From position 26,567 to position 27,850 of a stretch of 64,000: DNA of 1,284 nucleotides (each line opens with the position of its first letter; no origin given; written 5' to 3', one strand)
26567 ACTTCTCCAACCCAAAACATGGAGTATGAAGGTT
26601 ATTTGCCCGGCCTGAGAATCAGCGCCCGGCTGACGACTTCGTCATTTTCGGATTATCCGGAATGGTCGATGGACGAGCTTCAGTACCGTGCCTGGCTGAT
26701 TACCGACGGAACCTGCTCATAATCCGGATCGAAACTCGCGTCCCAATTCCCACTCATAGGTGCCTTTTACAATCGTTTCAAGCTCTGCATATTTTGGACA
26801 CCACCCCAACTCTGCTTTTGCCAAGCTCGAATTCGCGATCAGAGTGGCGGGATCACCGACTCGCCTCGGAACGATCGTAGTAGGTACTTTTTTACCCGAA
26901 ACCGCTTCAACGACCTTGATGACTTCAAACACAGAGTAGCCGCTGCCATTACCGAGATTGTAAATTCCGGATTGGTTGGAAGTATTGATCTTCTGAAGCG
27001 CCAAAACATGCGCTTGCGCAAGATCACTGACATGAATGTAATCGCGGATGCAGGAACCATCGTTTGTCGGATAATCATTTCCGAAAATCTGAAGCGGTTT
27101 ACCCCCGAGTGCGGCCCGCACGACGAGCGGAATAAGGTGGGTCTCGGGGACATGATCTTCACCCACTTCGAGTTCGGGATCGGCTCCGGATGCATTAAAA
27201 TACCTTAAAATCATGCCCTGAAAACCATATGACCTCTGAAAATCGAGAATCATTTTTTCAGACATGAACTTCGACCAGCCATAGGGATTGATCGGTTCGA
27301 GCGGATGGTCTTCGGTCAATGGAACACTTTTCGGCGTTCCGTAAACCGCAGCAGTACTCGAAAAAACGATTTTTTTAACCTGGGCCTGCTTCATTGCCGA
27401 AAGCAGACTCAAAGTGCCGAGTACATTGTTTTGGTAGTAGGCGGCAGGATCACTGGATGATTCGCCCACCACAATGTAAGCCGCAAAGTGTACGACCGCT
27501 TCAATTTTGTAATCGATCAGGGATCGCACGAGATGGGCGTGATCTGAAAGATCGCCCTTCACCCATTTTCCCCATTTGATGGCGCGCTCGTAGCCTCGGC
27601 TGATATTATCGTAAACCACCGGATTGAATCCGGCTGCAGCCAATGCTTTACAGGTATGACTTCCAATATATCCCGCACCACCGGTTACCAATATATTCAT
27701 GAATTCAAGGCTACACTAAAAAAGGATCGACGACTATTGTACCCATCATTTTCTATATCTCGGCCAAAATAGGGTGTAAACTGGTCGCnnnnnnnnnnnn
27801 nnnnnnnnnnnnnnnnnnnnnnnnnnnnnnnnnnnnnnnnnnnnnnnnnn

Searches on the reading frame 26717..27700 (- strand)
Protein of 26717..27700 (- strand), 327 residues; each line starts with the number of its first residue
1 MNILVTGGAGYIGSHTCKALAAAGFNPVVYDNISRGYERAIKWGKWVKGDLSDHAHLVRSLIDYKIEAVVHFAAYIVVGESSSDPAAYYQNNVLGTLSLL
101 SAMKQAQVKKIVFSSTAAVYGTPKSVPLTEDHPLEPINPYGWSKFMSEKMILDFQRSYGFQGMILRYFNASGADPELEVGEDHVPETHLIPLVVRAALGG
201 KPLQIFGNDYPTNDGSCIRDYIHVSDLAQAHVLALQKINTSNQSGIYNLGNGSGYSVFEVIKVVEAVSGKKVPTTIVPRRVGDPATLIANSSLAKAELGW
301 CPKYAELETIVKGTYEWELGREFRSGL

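Call 7: search_protein_families(library=ncbifam, proteins=[window:26717-27700:-], max_evalue=0.00001)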
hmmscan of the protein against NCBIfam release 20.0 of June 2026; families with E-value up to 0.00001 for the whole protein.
window:26717-27700:- (327 aa): 23 families
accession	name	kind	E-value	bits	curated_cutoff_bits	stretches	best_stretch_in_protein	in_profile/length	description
TIGR01179.1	galE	equivalog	3.1e-132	440.4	262.3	1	2-318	1-325/332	UDP-glucose 4-epimerase GalE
NF007956.0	PRK10675.1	subfamily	5e-83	279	394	1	1-318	1-329/338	UDP-glucose 4-epimerase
TIGR01181.1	dTDP_gluc_dehyt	equivalog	2.4e-42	145.2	365.1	1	2-320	1-313/321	dTDP-glucose 4,6-dehydratase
TIGR04180.1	EDH_00030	hypoth_equivalog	2.6e-34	118.6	475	1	3-304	1-296/297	NAD-dependent 4,6-dehydratase LegB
TIGR02197.1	heptose_epim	equivalog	3.1e-33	115.3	274.6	1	3-271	1-263/316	ADP-glyceromanno-heptose 6-epimerase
NF007490.0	PRK10084.1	subfamily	1.5e-25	90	649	1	1-320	1-336/361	dTDP-glucose 4,6-dehydratase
NF007582.0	PRK10217.1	equivalog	6e-25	88.1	698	1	2-320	3-333/355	dTDP-glucose 4,6-dehydratase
TIGR03466.1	HpnA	hypoth_equivalog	1e-22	80.5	367.65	1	2-290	2-268/327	hopanoid-associated sugar epimerase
NF011728.1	PRK15181.1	equivalog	5.8e-21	74.9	760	1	3-262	18-276/348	Vi polysaccharide biosynthesis UDP-N-acetylglucosaminuronic acid C-4 epimerase TviC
NF043036.1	ErythonDh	equivalog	2.6e-20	72.9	325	1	1-166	1-175/321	D-erythronate dehydrogenase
TIGR02622.1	CDP_4_6_dhtase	equivalog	3.7e-20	72.4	278.45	1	3-317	7-329/352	CDP-glucose 4,6-dehydratase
NF042422.1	oxyalk_red_OleD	equivalog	1.5e-19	70.5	580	1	1-276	1-259/329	2-alkyl-3-oxoalkanoate reductase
NF042423.1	oxyalk_red_Shew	equivalog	1.7e-18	66.8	580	1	2-255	10-244/331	2-alkyl-3-oxoalkanoate reductase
NF047922.1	GDPFucSynFcl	equivalog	1.9e-17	63.7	500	1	48-320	36-303/308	GDP-L-fucose synthase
TIGR01214.1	rmlD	equivalog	2.8e-17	62.8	224.05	1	3-272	2-230/285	dTDP-4-dehydrorhamnose reductase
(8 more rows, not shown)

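Call 8: search_protein_families(library=pfam, proteins=[window:26717-27700:-], max_evalue=0.00001)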
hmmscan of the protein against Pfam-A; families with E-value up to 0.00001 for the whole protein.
window:26717-27700:- (327 aa): 8 families
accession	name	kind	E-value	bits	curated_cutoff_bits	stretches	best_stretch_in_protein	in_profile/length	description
PF01370.27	Epimerase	-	8e-61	205.9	20.9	1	3-250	1-240/240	NAD dependent epimerase/dehydratase family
PF16363.11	GDP_Man_Dehyd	-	1.7e-56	192.6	27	1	4-310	1-328/332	GDP-mannose 4,6 dehydratase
PF04321.23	RmlD_sub_bind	-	9.6e-19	68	27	1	1-153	1-138/287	RmlD substrate binding domain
PF01073.25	3Beta_HSD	-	2.2e-18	66.7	22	1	4-153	1-159/280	3-beta hydroxysteroid dehydrogenase/isomerase family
PF02719.21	Polysacc_synt_2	-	7.1e-16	58.7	20.2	1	3-169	1-170/293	Polysaccharide biosynthesis protein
PF07993.18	NAD_binding_4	-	7e-09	35.6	20.1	1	63-171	86-208/258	Male sterility protein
PF05368.20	NmrA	-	7.6e-08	32.7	27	0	2-117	4-108/298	NmrA-like family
PF13460.12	NAD_binding_10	-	4.8e-07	30.2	27.2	1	7-134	1-117/184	NAD(P)H-binding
